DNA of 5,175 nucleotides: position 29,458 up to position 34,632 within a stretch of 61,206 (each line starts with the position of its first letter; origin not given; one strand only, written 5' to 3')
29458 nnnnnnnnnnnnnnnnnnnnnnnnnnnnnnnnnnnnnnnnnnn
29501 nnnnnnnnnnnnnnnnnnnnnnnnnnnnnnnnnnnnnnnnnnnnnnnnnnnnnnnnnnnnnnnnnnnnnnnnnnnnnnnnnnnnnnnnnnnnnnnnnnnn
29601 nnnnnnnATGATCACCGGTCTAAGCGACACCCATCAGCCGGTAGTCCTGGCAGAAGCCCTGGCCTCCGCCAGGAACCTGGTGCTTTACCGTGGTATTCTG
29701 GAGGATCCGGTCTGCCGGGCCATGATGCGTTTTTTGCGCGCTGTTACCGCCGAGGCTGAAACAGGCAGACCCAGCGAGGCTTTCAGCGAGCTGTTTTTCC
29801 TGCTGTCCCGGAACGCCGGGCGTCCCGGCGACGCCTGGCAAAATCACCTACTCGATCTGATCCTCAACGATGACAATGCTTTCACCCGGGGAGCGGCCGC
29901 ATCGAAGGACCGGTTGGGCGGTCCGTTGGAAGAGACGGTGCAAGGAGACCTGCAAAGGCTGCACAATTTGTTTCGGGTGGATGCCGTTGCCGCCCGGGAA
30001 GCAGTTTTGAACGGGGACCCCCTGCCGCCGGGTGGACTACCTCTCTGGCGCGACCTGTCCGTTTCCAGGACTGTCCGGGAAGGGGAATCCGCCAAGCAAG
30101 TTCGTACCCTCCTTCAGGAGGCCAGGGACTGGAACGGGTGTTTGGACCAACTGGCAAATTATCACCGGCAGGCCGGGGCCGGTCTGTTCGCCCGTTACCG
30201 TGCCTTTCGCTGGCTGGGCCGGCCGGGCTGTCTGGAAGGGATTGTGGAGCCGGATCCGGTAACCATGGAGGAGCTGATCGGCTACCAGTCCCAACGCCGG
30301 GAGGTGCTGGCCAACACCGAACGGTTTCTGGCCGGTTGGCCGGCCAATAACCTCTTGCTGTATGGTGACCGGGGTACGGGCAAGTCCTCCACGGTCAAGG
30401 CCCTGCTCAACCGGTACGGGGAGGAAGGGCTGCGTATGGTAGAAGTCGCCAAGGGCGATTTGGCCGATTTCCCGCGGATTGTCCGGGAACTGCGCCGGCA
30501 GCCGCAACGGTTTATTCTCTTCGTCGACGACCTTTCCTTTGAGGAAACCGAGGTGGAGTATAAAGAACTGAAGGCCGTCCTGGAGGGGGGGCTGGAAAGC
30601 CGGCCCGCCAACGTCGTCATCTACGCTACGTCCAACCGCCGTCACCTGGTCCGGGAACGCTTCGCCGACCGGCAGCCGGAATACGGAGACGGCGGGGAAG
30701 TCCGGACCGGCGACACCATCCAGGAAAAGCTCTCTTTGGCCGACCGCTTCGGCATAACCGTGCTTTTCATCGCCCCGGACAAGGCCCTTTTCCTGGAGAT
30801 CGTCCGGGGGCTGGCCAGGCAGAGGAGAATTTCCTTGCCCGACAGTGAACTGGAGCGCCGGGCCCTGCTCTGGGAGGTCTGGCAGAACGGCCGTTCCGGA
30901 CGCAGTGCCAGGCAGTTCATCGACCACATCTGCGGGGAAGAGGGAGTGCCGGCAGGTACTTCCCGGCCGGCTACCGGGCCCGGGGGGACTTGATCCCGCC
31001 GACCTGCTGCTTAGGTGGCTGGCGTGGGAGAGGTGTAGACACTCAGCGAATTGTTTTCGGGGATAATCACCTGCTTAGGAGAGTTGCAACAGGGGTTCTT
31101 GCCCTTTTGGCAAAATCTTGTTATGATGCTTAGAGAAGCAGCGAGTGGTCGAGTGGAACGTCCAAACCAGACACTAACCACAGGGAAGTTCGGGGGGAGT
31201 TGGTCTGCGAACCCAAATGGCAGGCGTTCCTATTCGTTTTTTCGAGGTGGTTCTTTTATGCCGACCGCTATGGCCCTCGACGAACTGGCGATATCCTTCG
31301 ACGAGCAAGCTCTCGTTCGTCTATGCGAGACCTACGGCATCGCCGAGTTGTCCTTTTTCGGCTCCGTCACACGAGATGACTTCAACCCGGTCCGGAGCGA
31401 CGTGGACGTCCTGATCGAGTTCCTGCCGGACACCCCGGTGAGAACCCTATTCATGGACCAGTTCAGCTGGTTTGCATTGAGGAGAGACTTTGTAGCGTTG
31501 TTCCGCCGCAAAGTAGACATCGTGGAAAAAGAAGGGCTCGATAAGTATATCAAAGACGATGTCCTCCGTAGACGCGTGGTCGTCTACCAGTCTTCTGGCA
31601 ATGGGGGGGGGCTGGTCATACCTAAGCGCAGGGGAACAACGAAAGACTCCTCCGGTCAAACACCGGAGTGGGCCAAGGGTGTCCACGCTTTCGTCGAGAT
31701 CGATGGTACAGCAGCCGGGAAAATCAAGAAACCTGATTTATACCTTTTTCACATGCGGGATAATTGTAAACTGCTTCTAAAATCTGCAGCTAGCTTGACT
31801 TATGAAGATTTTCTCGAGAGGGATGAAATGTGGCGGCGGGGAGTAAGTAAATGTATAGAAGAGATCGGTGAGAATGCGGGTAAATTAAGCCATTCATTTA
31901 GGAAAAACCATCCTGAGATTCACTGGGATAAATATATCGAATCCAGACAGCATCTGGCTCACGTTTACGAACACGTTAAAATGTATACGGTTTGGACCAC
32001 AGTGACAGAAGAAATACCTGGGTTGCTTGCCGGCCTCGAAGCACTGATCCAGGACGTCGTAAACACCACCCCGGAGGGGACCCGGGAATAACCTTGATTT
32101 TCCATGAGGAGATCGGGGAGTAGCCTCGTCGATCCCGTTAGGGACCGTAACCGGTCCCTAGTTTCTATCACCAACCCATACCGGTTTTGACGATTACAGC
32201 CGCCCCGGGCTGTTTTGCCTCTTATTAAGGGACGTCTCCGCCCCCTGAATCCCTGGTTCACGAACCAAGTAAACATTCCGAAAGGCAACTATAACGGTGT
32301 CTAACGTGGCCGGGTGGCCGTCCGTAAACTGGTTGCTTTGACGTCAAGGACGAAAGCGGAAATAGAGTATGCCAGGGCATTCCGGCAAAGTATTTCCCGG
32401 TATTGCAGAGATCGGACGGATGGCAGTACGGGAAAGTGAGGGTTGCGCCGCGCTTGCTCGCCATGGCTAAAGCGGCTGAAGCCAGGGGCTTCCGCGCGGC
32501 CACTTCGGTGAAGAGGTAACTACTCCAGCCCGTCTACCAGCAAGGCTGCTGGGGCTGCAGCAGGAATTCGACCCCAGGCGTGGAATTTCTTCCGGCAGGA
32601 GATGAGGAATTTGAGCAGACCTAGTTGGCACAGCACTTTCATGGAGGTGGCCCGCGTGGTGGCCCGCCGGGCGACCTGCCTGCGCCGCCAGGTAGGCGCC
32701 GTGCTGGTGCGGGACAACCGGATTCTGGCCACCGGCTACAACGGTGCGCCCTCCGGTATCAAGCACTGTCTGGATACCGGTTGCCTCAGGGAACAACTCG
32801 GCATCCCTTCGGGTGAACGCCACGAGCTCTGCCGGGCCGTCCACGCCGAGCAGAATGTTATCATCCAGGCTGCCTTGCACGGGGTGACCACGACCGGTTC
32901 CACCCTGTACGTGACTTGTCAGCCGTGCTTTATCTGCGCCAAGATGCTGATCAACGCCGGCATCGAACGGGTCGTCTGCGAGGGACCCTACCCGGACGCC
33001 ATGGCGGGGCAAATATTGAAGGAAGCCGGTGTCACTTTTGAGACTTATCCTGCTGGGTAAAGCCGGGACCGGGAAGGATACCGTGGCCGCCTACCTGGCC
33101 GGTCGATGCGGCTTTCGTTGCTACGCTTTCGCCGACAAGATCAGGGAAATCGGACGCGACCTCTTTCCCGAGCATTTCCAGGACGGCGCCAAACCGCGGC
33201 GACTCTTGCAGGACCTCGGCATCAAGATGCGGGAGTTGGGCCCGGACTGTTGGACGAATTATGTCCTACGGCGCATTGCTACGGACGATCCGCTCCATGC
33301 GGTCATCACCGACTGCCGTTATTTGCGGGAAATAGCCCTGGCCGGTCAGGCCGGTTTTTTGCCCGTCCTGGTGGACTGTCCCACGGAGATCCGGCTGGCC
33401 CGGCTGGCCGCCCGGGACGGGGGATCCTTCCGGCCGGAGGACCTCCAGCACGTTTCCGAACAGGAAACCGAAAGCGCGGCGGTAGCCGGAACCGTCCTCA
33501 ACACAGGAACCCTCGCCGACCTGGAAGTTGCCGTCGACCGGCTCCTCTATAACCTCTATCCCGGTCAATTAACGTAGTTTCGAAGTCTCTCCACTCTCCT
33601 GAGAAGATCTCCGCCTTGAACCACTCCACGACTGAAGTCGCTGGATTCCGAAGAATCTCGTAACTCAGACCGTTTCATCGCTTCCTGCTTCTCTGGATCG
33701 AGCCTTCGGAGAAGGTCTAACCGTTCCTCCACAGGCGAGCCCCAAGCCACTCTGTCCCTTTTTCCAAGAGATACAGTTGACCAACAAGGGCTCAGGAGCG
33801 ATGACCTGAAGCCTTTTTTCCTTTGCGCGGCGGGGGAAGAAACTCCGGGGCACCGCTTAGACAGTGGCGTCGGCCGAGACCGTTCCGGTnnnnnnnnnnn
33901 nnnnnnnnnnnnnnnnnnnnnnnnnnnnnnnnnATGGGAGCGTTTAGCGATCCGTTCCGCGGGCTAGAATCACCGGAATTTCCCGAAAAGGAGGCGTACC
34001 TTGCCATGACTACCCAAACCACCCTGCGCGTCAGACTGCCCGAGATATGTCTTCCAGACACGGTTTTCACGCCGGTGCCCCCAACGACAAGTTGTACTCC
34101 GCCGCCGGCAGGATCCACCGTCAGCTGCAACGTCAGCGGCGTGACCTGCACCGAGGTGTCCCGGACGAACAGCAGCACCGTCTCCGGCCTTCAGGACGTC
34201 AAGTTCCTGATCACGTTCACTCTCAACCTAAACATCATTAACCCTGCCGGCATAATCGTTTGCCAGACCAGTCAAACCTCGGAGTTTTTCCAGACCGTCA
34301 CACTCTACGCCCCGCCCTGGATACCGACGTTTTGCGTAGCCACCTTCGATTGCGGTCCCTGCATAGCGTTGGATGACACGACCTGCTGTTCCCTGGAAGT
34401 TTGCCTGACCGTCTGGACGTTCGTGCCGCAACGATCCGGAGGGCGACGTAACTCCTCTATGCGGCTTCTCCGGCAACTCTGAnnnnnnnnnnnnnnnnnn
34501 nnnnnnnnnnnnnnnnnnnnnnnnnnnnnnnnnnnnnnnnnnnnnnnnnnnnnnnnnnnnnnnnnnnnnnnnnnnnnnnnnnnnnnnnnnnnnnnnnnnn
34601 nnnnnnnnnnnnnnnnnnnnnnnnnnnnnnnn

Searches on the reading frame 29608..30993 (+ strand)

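Call 49: search_protein_families(library=ncbifam, proteins=[window:29608-30993:+], max_evalue=0.001)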
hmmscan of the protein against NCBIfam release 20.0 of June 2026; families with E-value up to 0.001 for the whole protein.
window:29608-30993:+ (461 aa): 3 families
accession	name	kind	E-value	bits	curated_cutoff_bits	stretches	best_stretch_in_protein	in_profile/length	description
TIGR02928.1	TIGR02928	subfamily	2.5e-05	23.3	181.3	1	220-273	14-67/366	orc1/cdc6 family replication initiation protein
NF003229.0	PRK04195.1-5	equivalog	2.6e-05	23.1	280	1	217-276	13-74/413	replication factor C large subunit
TIGR03420.1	DnaA_homol_Hda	equivalog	0.00083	19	194.8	0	227-310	19-100/226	DnaA regulatory inactivator Hda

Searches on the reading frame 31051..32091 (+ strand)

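Call 49: search_protein_families(library=ncbifam, proteins=[window:31051-32091:+], max_evalue=0.001)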
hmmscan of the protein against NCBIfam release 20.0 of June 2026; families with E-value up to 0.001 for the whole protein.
window:31051-32091:+ (346 aa): 1 family
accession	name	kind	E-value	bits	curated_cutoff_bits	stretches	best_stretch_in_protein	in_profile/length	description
NF047752.1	MntA_antitoxin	equivalog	3.6e-06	26.8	60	1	100-182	10-84/106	type VII toxin-antitoxin system MntA family adenylyltransferase antitoxin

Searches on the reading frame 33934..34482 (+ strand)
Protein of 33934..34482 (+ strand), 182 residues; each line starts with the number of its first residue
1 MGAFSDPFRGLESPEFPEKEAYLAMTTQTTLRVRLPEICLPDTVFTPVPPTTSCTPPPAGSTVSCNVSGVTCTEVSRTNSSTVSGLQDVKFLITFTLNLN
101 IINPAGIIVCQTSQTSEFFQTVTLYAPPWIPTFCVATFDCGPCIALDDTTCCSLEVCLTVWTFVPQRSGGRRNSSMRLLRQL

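Call 48: search_protein_families(library=pfam, proteins=[window:33934-34482:+], max_evalue=0.001)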
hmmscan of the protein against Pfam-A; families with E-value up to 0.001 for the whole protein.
window:33934-34482:+ (182 aa): 0 families

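Call 49: search_protein_families(library=ncbifam, proteins=[window:33934-34482:+], max_evalue=0.001)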
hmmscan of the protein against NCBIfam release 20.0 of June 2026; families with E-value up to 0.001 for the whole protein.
window:33934-34482:+ (182 aa): 1 family
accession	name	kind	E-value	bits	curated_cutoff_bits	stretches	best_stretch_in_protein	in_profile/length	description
NF052457.1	spore_BMQ0737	equivalog_domain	9.4e-05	22.7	71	1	52-160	32-153/199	BMQ_0737 family morphogenetic spore coat protein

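Call 64: search_protein_families(library=pfam, proteins=[window:33934-34482:+], max_evalue=10)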
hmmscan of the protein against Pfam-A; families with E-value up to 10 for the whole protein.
window:33934-34482:+ (182 aa): 0 families
